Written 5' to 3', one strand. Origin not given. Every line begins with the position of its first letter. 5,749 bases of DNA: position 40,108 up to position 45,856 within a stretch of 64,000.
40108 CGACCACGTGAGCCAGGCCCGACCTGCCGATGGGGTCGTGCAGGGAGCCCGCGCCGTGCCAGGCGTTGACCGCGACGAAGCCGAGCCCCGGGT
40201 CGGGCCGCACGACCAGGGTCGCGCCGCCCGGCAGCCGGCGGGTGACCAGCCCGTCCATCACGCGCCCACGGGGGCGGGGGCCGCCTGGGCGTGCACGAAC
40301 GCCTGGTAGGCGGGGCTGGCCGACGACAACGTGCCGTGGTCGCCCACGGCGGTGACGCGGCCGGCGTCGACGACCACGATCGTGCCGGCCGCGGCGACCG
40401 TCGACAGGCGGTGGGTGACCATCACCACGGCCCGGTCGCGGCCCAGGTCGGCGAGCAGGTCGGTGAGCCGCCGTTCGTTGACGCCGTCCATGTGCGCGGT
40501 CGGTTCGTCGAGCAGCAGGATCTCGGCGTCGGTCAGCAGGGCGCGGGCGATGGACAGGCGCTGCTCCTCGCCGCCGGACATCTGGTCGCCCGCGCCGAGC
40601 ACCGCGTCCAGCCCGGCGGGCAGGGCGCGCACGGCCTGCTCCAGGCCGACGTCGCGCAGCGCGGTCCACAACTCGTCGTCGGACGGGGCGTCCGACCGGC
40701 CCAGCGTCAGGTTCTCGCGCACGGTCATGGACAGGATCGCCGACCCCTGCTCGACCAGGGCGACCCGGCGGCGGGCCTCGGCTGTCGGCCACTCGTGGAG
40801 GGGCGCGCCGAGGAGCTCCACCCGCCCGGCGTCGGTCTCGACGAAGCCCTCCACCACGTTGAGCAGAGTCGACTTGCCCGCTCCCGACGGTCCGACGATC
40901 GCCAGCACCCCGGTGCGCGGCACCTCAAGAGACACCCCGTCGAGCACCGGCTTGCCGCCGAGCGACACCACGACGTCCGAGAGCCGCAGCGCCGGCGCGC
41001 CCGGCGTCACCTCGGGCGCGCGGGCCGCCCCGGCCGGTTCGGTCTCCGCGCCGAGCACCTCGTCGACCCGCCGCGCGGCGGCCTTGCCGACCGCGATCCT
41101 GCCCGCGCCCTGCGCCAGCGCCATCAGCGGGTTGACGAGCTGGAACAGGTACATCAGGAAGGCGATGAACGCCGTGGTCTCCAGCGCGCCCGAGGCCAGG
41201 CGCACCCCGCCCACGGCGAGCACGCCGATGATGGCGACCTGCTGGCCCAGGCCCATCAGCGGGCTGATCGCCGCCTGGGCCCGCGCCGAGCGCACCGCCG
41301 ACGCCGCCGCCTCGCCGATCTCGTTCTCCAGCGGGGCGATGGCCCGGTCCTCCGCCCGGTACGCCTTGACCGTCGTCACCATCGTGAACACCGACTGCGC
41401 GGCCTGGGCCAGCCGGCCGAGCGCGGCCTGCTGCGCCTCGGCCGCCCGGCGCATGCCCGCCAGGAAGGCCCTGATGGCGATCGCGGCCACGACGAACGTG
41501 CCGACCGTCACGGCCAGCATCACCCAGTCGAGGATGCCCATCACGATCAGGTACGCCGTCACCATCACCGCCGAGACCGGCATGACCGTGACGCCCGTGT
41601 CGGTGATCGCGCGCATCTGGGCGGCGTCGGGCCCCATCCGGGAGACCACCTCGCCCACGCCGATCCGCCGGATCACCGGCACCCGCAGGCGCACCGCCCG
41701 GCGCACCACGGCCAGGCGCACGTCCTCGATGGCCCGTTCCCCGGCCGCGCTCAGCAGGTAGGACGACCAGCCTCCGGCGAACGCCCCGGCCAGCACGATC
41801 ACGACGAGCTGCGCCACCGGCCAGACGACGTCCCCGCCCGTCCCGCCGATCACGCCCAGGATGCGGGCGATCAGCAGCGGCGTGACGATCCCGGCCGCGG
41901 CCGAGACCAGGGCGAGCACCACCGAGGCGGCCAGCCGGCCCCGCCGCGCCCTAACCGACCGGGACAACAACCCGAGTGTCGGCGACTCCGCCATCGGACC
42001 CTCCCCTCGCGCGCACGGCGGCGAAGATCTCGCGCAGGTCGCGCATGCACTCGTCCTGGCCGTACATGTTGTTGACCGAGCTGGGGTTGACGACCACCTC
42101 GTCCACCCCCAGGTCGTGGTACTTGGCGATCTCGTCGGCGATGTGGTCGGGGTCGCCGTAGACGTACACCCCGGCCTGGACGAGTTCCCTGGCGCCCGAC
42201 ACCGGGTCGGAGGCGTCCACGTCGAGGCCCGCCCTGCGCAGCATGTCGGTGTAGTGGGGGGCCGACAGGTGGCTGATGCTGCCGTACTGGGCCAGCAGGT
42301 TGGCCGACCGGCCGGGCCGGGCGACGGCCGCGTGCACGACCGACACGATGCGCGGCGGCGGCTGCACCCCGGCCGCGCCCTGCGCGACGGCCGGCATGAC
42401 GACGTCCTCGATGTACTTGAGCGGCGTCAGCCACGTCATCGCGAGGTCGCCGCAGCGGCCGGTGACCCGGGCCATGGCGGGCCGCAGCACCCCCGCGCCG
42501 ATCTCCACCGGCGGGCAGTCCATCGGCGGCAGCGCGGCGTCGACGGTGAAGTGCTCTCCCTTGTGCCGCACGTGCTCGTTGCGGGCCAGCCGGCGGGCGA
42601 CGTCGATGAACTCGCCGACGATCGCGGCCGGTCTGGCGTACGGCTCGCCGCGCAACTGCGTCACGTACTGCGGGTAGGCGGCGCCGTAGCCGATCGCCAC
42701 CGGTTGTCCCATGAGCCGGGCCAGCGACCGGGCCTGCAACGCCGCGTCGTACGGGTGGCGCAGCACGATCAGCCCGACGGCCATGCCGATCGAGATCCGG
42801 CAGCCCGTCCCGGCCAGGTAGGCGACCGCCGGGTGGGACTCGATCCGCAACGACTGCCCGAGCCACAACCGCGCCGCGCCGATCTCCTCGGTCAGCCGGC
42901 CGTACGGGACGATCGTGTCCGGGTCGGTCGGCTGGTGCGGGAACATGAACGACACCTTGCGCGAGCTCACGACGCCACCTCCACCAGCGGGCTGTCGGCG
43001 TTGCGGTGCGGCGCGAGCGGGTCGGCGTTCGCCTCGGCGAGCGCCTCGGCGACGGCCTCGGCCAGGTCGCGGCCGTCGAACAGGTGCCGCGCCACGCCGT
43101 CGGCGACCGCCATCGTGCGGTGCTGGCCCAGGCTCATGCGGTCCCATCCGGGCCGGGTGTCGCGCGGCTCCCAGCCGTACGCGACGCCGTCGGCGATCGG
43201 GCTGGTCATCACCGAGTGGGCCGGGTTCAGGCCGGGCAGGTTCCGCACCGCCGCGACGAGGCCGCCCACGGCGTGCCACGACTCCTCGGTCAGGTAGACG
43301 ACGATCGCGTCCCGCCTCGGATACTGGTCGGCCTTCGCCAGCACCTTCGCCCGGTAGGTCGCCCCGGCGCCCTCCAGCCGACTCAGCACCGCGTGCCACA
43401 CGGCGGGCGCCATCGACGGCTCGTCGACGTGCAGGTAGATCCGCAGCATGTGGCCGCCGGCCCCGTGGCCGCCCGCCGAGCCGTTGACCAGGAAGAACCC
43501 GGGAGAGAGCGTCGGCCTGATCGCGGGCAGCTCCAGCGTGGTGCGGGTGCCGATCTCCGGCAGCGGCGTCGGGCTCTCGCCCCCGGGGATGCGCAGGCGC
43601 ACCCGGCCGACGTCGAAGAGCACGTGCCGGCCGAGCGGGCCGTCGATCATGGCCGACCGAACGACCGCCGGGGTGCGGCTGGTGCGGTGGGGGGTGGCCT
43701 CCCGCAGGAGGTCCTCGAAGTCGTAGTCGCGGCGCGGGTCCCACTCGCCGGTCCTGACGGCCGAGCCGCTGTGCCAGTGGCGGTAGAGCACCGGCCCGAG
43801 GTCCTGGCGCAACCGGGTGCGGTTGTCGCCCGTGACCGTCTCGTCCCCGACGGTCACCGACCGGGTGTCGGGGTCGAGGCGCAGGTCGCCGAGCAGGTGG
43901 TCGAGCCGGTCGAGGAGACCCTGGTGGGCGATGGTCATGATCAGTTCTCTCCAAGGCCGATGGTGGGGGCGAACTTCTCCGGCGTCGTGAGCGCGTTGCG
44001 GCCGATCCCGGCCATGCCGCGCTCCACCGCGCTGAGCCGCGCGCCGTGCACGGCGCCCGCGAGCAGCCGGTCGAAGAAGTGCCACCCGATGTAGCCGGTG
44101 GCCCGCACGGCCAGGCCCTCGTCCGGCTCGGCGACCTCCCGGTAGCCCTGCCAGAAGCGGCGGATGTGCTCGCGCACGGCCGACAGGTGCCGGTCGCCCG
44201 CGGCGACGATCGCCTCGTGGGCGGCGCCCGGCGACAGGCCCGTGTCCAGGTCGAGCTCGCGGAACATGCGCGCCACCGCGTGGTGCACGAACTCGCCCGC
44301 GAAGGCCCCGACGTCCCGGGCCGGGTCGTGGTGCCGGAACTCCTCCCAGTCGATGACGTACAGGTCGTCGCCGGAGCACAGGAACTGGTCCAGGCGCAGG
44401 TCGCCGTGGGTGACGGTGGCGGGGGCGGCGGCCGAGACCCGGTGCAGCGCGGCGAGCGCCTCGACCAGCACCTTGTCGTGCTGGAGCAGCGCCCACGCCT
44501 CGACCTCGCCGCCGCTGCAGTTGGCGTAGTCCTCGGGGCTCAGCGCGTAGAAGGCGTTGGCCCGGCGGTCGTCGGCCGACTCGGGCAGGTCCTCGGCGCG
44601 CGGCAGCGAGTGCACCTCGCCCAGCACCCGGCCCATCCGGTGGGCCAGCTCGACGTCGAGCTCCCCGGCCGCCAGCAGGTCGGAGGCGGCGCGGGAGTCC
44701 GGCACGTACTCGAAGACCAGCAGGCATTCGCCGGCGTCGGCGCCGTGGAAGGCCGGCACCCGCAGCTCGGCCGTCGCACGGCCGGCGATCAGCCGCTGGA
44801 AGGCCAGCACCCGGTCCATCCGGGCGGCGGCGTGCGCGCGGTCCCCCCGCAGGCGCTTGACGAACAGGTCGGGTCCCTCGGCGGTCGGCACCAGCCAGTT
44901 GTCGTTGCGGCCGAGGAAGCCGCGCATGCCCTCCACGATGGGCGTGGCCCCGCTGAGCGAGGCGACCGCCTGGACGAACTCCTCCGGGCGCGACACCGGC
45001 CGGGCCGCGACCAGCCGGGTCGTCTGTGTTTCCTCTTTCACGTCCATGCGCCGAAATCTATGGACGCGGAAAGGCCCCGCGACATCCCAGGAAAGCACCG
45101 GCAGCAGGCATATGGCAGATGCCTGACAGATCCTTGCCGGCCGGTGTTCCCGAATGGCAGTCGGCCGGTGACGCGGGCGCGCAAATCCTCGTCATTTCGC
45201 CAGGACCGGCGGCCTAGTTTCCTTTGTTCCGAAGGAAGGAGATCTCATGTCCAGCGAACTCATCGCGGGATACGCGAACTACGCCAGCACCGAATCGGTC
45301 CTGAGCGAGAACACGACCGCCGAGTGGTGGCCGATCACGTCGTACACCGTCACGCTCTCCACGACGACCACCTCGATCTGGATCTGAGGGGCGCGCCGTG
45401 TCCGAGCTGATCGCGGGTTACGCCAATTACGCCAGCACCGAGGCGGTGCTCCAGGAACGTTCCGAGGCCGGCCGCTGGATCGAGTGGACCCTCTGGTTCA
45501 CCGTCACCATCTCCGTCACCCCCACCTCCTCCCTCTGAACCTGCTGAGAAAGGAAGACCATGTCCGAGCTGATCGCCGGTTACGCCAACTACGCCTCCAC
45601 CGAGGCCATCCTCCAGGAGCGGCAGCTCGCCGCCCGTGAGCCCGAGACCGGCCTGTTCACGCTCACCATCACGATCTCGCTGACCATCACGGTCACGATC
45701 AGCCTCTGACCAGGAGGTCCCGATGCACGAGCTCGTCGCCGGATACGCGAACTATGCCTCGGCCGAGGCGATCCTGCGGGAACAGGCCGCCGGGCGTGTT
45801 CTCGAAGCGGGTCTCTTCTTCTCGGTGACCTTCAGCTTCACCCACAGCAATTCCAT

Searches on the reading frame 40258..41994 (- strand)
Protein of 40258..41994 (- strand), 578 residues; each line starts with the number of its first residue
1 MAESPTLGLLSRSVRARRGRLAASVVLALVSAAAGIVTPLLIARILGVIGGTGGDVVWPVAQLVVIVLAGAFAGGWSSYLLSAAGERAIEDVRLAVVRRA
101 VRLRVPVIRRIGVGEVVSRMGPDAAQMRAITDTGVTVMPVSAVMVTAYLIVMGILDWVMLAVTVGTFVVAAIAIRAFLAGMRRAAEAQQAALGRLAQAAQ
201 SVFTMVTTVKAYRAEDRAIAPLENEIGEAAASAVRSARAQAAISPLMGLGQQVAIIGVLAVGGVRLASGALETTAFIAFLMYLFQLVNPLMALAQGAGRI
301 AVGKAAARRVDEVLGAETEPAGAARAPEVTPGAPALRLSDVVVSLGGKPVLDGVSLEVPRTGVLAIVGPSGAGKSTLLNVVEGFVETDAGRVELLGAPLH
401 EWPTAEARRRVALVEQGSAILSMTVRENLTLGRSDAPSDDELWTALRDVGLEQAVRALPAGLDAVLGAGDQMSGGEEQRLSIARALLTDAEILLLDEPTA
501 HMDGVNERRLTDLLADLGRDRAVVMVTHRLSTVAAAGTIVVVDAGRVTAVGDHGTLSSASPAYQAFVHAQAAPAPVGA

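Call 7: search_protein_families(library=pfam, proteins=[window:40258-41994:-], max_evalue=0.01)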
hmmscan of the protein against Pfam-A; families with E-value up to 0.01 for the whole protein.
window:40258-41994:- (578 aa): 8 families
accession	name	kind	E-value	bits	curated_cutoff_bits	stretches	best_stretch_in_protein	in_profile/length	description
PF00005.33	ABC_tran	-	4.8e-31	108.6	25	1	351-500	1-137/137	ABC transporter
PF00664.28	ABC_membrane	-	8.6e-31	108.1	28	1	22-290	2-274/274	ABC transporter transmembrane region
PF13304.12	AAA_21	-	1.1e-06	29.4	27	0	479-529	244-299/304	AAA domain, putative AbiEii toxin, Type IV TA system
PF09818.15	ABC_ATPase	-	1.5e-05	24.6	23.2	0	360-414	78-135/283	P-loop domain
PF02463.25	SMC_N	-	2.6e-05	24.2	40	1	361-542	24-211/220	RecF/RecN/SMC N terminal domain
PF13555.12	AAA_29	-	0.00017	21.7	27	1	352-378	13-39/61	P-loop containing region of AAA domain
PF03193.22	RsgA_GTPase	-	0.0025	18.1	30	1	362-388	107-133/174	RsgA GTPase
PF13604.12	AAA_30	-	0.0081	16.3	27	1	362-497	19-96/191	AAA domain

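Call 46: search_protein_families(library=ncbifam, proteins=[window:40258-41994:-], max_evalue=1)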
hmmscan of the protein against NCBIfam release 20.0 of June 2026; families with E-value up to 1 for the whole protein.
window:40258-41994:- (578 aa): 203 families (the best 25 are shown)
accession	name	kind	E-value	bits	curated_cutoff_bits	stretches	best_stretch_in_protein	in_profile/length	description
TIGR02203.1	MsbA_lipidA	equivalog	4.5e-79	266.5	602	1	13-565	8-564/572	lipid A export permease/ATP-binding protein MsbA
TIGR02204.1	MsbA_rel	hypoth_equivalog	2.1e-76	257.8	780.4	1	7-570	6-575/576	ABC transporter, permease/ATP-binding protein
TIGR02868.1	CydC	equivalog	2e-74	251.2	329.05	1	87-530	83-530/530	thiol reductant ABC exporter subunit CydC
TIGR03375.1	type_I_sec_LssB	subfamily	6.6e-67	226.3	693.1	1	131-554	262-686/696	type I secretion system permease/ATPase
TIGR00958.1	3a01208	subfamily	7.3e-67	226.2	874.6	1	15-566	157-710/711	antigen peptide transporter 2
NF008364.0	PRK11160.1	equivalog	2.3e-66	224.6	630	1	86-568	89-573/575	heme ABC transporter ATP-binding protein/permease CydC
TIGR02857.1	CydD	equivalog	8.4e-66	223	435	1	18-542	2-529/529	thiol reductant ABC exporter subunit CydD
TIGR03796.1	NHLM_micro_ABC1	equivalog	1.1e-65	222.2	853.3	1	7-567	142-709/710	NHLP family bacteriocin export ABC transporter peptidase/permease/ATPase subunit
NF045513.1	HepA_fam_ABC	equivalog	3.4e-65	220.7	725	1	89-556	127-595/610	heterocyst formation ABC transporter subunit HepA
TIGR03797.1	NHLM_micro_ABC2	equivalog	2.1e-62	211.6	709.4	1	8-570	125-685/686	NHLP bacteriocin export ABC transporter permease/ATPase subunit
NF008055.0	PRK10789.1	equivalog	2e-60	204.8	845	1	20-570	17-571/590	SmdA family multidrug ABC transporter permease/ATP-binding protein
NF008381.0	PRK11176.1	equivalog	2.8e-60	204.3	867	1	19-569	26-578/582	lipid A ABC transporter ATP-binding protein/permease MsbA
NF008056.1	PRK10790.1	equivalog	1.4e-59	202.2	746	1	6-568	10-573/584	SmdB family multidrug efflux ABC transporter permease/ATP-binding protein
TIGR01193.1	bacteriocin_ABC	subfamily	8.9e-57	193.1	523.85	1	77-568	216-707/708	peptide cleavage/export ABC transporter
NF052233.1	CphA_assoc_ABC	equivalog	1.5e-55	188.8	880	1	6-572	171-745/766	cyanophycin metabolism-associated ABC transporter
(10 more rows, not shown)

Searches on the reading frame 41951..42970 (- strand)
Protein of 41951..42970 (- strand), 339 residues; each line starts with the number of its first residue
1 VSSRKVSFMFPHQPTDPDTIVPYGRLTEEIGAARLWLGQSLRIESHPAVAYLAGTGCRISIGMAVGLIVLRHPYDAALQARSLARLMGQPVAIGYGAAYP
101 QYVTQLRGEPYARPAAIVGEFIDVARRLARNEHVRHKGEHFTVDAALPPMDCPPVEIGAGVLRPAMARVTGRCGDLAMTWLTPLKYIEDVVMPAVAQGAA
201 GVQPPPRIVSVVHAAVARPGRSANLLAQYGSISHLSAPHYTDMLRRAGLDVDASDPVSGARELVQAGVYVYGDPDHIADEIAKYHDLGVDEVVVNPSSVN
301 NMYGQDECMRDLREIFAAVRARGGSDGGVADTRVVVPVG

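Call 7: search_protein_families(library=pfam, proteins=[window:41951-42935:-], max_evalue=0.01)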
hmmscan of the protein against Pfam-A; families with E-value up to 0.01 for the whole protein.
window:41951-42935:- (328 aa): 0 families

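Call 25: search_protein_families(library=pfam, proteins=[window:41951-42935:-], max_evalue=10)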
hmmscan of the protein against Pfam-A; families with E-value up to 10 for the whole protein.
window:41951-42935:- (328 aa): 0 families

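Call 26: search_protein_families(library=ncbifam, proteins=[window:41951-42935:-], max_evalue=1)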
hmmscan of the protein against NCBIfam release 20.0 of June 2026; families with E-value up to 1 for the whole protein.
window:41951-42935:- (328 aa): 0 families

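Call 46: search_protein_families(library=ncbifam, proteins=[window:41951-42970:-], max_evalue=1)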
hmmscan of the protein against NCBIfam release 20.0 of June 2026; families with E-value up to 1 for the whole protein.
window:41951-42970:- (339 aa): 20 families
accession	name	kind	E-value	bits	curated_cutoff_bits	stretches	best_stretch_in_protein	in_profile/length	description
TIGR03564.1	F420_MSMEG_4879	subfamily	1.1e-28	100.6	234.25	1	25-294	6-265/265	TIGR03564 family F420-dependent LLM class oxidoreductase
TIGR03841.1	F420_Rv3093c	subfamily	1.6e-23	83.5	213.65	1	24-298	16-298/298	LLM class F420-dependent oxidoreductase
TIGR03559.1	F420_Rv3520c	subfamily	1.6e-15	57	335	1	27-143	22-139/325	LLM class F420-dependent oxidoreductase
TIGR03619.1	F420_Rv2161c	subfamily_domain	8.9e-12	45.1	166.9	1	48-295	49-246/247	TIGR03619 family F420-dependent LLM class oxidoreductase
TIGR03620.1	F420_MSMEG_4141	subfamily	1.2e-11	44.6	219.8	2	214-312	180-276/280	TIGR03620 family F420-dependent LLM class oxidoreductase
TIGR03857.1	F420_MSMEG_2249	hypoth_equivalog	5.3e-10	39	218.4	1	9-246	5-246/329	TIGR03857 family LLM class F420-dependent oxidoreductase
TIGR03617.1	F420_MSMEG_2256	subfamily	3.7e-09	35.9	278.15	1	28-224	5-210/318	TIGR03617 family F420-dependent LLM class oxidoreductase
TIGR04024.1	F420_NP1902A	hypoth_equivalog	8.2e-09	34.6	345.4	1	16-189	13-188/330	TIGR04024 family LLM class F420-dependent oxidoreductase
TIGR03854.1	F420_MSMEG_3544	hypoth_equivalog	8.3e-09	35.2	295.6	1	28-184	23-181/290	TIGR03854 family LLM class F420-dependent oxidoreductase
TIGR03555.1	F420_mer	equivalog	3.4e-06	26.7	348.7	1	18-294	12-304/325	5,10-methylenetetrahydromethanopterin reductase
TIGR03885.1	flavin_revert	hypoth_equivalog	1.8e-05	24.1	398.7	1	77-295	80-294/315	TIGR03885 family FMN-dependent LLM class oxidoreductase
NF002619.0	PRK02271.1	equivalog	2.2e-05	23.9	276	1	17-294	13-305/329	5,10-methylenetetrahydromethanopterin reductase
TIGR03557.1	F420_G6P_family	subfamily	2.6e-05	23.5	210.4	1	111-180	118-188/316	TIGR03557 family F420-dependent LLM class oxidoreductase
TIGR03565.1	alk_sulf_monoox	equivalog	2.8e-05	23.3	518.2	2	266-294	298-326/346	FMNH2-dependent alkanesulfonate monooxygenase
NF001939.1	PRK00719.1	subfamily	2.8e-05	23.1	510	2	266-294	298-326/373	alkanesulfonate monooxygenase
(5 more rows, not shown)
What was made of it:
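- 41951..42970 (-): Neighbouring system: luciferase-like (F420-type LLM) oxidoreductase. Call 46 (TIGR03564 and related, all below cutoffs).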

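Call 47: search_protein_families(library=pfam, proteins=[window:41951-42970:-], max_evalue=10)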
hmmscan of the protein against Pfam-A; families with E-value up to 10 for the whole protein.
window:41951-42970:- (339 aa): 1 family
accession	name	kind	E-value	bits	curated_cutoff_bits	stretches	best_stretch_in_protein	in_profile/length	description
PF00296.26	Bac_luciferase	-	1e-32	114.2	27.9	1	11-291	15-314/314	Luciferase-like monooxygenase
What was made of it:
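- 41951..42970 (-): Call 47 (PF00296, E=1e-32).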

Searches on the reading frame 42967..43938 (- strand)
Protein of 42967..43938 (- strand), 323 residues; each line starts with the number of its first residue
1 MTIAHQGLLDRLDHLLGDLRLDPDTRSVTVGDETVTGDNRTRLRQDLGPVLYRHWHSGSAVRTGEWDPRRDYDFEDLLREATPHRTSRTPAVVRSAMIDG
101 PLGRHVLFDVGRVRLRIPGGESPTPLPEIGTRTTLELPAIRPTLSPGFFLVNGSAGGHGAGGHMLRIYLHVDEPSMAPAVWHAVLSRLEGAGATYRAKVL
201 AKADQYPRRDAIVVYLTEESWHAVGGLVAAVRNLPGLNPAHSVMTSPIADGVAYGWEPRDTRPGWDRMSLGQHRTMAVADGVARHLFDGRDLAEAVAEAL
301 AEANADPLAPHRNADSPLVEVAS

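Call 7: search_protein_families(library=pfam, proteins=[window:42967-43881:-], max_evalue=0.01)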
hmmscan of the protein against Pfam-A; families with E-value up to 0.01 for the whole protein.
window:42967-43881:- (304 aa): 1 family
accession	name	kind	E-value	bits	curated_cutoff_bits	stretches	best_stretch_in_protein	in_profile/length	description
PF17914.6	HopA1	-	5.7e-41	140.7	22.7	1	122-293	3-170/170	HopA1 effector protein family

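Call 26: search_protein_families(library=ncbifam, proteins=[window:42967-43881:-], max_evalue=1)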
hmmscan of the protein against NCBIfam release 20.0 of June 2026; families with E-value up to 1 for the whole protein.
window:42967-43881:- (304 aa): 0 families

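Call 46: search_protein_families(library=ncbifam, proteins=[window:42967-43938:-], max_evalue=1)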
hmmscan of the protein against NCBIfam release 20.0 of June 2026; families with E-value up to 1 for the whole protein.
window:42967-43938:- (323 aa): 0 families

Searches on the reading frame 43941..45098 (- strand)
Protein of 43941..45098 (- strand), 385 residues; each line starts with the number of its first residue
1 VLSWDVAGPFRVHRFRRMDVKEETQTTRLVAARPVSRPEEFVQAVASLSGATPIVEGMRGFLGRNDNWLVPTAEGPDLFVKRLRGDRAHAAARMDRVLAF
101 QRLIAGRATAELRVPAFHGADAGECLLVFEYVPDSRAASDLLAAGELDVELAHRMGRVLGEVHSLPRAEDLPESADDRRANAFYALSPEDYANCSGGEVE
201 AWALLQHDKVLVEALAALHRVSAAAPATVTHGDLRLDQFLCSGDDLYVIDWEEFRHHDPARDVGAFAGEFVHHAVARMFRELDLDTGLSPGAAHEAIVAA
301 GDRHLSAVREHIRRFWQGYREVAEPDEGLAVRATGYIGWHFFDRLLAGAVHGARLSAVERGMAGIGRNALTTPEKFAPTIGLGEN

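Call 7: search_protein_families(library=pfam, proteins=[window:43941-45098:-], max_evalue=0.01)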
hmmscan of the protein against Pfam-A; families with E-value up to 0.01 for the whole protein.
window:43941-45098:- (385 aa): 1 family
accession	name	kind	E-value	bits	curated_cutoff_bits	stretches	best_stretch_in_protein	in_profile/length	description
PF19974.5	TCAD9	-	0.004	16.8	40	1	213-259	286-329/429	Ternary complex associated domain 9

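Call 25: search_protein_families(library=pfam, proteins=[window:43941-45098:-], max_evalue=10)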
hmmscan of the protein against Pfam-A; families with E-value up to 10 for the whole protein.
window:43941-45098:- (385 aa): 2 families
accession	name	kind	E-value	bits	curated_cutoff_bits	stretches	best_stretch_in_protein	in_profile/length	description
PF19974.5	TCAD9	-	0.004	16.8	40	1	213-259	286-329/429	Ternary complex associated domain 9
PF17395.7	DUF5403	-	0.44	11.5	29.2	1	207-257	28-76/97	Family of unknown function (DUF5403)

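Call 26: search_protein_families(library=ncbifam, proteins=[window:43941-45098:-], max_evalue=1)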
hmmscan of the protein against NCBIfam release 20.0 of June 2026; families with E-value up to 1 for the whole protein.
window:43941-45098:- (385 aa): 12 families
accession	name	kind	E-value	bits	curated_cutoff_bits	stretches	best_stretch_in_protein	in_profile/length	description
NF038156.1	lant_syn_V_LxmK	equivalog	7.8e-109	363.9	315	1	56-382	19-347/347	class V lanthionine synthetase subunit LxmK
TIGR02457.1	TreS_Cterm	hypoth_equivalog_domain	4.6e-07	28.9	375.05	1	201-311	354-461/529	putative maltokinase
TIGR03724.2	arch_bud32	equivalog_domain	1.6e-06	27.8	125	1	82-164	25-103/193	KEOPS complex kinase/ATPase Bud32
TIGR01767.2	MTRK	equivalog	0.00012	21.3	275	1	204-277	203-276/401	S-methyl-5-thioribose kinase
NF011463.0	PRK14879.1-4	equivalog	0.00084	18.8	188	1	81-165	49-133/237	Kae1-associated kinase Bud32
NF011460.0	PRK14879.1-1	equivalog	0.00094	18.4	199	1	84-164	45-127/232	Kae1-associated kinase Bud32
TIGR02904.1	spore_ysxE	equivalog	0.005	16.1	263.55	1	226-274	195-244/309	spore coat protein YsxE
NF041273.1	GlcN_kinase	equivalog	0.011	15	550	1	150-252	178-279/391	glucosamine kinase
NF046102.1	CellCycRegCcrZ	equivalog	0.02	14.3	400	1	225-272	151-199/260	cell cycle regulator CcrZ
NF011461.0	PRK14879.1-2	equivalog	0.056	13.2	372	0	226-251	118-143/225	Kae1-associated kinase Bud32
TIGR02172.1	Fb_sc_TIGR02172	paralog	0.23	11.2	228.2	1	227-266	153-192/226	TIGR02172 family protein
NF007174.0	PRK09605.1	equivalog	0.24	9.8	447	0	82-164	368-445/535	bifunctional N(6)-L-threonylcarbamoyladenine synthase/serine/threonine protein kinase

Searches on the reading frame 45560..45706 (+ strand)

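Call 25: search_protein_families(library=pfam, proteins=[window:45560-45706:+], max_evalue=10)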
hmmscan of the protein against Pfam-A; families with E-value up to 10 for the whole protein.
seq(49 aa): 0 families

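Call 26: search_protein_families(library=ncbifam, proteins=[window:45560-45706:+], max_evalue=1)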
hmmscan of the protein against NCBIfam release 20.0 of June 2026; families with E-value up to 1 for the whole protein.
seq(49 aa): 1 family
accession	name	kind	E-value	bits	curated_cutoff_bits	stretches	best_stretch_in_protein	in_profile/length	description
NF038146.1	LxmA_leader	domain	0.0064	16.5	25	1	3-20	3-20/31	LxmA leader domain family RiPP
